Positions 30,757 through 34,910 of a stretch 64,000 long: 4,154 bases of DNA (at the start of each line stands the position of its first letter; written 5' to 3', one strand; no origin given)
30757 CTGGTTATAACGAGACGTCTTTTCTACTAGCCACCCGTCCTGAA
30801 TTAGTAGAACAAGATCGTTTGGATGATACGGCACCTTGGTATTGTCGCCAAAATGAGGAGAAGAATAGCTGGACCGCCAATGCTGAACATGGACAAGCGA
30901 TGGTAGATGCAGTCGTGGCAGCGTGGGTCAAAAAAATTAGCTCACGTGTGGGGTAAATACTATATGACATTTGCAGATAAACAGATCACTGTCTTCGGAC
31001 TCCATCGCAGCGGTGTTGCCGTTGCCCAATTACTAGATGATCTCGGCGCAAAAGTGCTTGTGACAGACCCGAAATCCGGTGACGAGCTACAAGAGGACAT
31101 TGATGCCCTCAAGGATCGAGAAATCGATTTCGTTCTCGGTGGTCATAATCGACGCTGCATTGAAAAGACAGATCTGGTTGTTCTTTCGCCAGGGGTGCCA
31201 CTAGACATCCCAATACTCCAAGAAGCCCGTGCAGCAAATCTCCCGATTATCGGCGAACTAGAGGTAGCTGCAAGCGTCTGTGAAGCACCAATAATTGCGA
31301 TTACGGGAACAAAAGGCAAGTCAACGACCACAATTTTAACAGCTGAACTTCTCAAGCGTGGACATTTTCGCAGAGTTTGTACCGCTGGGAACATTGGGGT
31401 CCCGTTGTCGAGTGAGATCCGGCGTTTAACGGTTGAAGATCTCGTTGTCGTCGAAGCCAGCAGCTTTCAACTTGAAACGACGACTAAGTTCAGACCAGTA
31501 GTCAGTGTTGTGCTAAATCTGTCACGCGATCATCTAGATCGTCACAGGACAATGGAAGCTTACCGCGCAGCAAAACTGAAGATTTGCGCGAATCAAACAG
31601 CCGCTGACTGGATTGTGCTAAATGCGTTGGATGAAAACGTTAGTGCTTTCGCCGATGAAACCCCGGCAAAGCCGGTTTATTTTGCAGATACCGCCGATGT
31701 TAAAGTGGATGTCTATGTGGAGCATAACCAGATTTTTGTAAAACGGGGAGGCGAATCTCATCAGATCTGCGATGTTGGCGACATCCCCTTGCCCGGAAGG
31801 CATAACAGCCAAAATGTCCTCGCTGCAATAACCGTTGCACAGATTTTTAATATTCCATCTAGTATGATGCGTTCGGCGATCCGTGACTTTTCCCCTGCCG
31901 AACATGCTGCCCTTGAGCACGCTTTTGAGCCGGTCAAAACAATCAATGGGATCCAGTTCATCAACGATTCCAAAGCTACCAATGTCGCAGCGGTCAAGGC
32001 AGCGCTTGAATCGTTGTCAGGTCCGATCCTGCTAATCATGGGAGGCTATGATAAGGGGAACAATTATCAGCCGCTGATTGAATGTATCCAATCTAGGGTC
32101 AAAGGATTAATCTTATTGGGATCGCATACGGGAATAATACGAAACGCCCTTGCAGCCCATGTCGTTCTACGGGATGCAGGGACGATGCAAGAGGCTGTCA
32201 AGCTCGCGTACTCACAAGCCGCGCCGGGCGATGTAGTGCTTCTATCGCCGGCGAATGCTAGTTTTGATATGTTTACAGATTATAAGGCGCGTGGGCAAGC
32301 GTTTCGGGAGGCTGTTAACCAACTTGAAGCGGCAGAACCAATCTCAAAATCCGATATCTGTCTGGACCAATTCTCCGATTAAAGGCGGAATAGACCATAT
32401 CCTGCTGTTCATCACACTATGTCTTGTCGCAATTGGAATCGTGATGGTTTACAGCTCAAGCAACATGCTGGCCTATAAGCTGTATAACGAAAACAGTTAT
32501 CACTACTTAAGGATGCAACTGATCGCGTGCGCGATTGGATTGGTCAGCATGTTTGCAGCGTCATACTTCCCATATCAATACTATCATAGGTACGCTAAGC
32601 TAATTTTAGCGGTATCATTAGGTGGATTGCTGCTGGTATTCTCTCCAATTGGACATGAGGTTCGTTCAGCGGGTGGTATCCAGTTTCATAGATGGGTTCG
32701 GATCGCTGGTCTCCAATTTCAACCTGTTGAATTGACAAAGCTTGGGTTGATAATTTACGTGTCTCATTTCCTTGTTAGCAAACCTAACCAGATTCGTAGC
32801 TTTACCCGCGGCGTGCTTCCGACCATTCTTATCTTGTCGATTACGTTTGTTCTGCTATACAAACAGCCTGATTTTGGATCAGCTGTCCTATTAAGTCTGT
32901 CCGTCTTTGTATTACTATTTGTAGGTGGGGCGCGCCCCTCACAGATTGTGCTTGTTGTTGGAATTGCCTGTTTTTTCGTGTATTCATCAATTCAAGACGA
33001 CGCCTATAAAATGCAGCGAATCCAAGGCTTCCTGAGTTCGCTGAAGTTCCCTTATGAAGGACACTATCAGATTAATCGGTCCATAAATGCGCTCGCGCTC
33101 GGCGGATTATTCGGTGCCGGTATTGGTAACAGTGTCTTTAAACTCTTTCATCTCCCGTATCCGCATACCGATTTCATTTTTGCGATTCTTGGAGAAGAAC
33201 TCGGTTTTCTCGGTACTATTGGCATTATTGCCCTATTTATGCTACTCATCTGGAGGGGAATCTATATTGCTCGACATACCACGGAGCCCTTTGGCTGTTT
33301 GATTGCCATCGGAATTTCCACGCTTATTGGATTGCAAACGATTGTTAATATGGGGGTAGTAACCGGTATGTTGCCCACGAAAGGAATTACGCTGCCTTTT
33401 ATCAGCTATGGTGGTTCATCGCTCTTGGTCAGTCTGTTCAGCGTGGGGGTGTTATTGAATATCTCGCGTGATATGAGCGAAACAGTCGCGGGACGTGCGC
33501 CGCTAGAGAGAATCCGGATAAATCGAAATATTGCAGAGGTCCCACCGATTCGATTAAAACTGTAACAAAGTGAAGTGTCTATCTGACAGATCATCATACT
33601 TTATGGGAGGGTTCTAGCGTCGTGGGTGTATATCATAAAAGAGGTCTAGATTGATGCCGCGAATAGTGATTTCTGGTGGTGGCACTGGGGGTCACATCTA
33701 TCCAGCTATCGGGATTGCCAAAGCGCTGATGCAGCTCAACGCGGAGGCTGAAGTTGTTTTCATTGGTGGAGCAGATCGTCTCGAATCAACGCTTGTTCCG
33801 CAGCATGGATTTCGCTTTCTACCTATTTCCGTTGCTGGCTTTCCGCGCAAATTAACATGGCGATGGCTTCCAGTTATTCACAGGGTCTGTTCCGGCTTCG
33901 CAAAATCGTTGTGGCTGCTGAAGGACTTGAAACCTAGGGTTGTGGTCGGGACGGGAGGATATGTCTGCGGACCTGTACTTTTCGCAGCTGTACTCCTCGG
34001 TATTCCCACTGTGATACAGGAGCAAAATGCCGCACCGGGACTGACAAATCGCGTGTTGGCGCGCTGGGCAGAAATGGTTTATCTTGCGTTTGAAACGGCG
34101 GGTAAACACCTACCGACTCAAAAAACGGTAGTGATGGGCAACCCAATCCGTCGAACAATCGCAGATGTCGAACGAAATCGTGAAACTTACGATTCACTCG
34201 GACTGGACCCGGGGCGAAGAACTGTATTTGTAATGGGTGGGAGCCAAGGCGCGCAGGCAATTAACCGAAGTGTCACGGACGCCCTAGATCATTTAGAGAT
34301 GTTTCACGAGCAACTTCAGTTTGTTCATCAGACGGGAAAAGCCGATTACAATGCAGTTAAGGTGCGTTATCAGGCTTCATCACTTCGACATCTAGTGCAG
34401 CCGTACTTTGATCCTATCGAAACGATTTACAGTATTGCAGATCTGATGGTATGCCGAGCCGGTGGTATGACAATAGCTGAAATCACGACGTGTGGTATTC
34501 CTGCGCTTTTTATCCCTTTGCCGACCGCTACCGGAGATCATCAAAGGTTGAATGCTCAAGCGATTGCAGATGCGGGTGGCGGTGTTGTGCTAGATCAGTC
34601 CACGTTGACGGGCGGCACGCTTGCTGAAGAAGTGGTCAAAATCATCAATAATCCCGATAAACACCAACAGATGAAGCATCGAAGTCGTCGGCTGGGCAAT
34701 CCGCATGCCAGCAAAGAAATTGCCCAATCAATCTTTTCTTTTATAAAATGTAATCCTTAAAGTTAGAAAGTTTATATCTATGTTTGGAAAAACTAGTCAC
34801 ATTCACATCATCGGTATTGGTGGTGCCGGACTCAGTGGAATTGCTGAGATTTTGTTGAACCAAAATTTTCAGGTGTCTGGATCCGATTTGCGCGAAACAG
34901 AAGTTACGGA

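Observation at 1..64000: Extreme local expansion of the PhyH family: nine paralogs in 64 kb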

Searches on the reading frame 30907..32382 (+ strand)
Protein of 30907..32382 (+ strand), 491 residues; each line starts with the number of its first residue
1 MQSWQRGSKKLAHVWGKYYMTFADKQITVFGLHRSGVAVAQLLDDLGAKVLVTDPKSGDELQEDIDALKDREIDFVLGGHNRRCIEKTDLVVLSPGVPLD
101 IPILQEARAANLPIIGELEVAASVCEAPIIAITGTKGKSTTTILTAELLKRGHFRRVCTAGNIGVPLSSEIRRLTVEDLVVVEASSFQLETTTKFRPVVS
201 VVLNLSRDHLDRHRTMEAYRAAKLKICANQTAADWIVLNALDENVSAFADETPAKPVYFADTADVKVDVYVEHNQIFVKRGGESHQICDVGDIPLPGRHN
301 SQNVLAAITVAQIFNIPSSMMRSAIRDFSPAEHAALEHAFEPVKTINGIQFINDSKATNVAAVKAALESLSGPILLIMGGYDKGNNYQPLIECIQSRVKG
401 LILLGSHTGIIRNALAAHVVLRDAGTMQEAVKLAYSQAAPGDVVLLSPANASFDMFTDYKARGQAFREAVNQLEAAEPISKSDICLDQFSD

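Call 8: search_protein_families(library=pfam, proteins=[window:30907-32382:+], max_evalue=0.001)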
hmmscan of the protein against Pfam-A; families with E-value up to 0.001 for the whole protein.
window:30907-32382:+ (491 aa): 4 families
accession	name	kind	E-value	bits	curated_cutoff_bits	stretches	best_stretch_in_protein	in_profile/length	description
PF08245.18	Mur_ligase_M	-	2e-29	103.4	24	1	132-311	1-200/200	Mur ligase middle domain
PF02875.26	Mur_ligase_C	-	1.1e-15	59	28.4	1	340-449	3-126/127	Mur ligase, glutamate ligase domain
PF21799.2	MurD-like_N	-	2.5e-13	50.5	27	1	25-116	1-88/88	Mur ligase MurD-like, N-terminal domain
PF13478.12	XdhC_C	-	0.00077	20.4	29.7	0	28-116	2-73/125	XdhC Rossmann domain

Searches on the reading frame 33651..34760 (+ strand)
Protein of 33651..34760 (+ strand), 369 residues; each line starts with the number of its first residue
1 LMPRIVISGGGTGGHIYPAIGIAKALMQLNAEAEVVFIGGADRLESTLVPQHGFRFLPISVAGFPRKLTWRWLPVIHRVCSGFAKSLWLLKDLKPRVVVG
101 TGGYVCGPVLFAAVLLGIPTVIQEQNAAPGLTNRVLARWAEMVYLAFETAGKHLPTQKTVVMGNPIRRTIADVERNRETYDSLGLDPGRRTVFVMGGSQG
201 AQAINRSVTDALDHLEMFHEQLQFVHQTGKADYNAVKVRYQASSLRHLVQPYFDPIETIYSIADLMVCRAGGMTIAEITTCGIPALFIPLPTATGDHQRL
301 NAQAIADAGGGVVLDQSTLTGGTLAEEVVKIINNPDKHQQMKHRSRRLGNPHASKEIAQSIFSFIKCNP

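Call 8: search_protein_families(library=pfam, proteins=[window:33651-34760:+], max_evalue=0.001)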
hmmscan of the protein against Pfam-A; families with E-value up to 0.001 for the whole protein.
window:33651-34760:+ (369 aa): 4 families
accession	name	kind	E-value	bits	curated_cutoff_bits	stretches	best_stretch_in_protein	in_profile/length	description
PF04101.22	Glyco_tran_28_C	-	1.3e-42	146.1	22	1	191-355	1-164/166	Glycosyltransferase family 28 C-terminal domain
PF03033.26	Glyco_transf_28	-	5.4e-37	127.4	26.2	1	5-144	1-138/139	Glycosyltransferase family 28 N-terminal domain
PF06722.18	EryCIII-like_C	-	2.1e-06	28.2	31.7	1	255-360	40-141/145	Erythromycin biosynthesis protein CIII-like, C-terminal domain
PF13579.12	Glyco_trans_4_4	-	0.00014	22.7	29.7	1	22-141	10-121/158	Glycosyl transferase 4-like domain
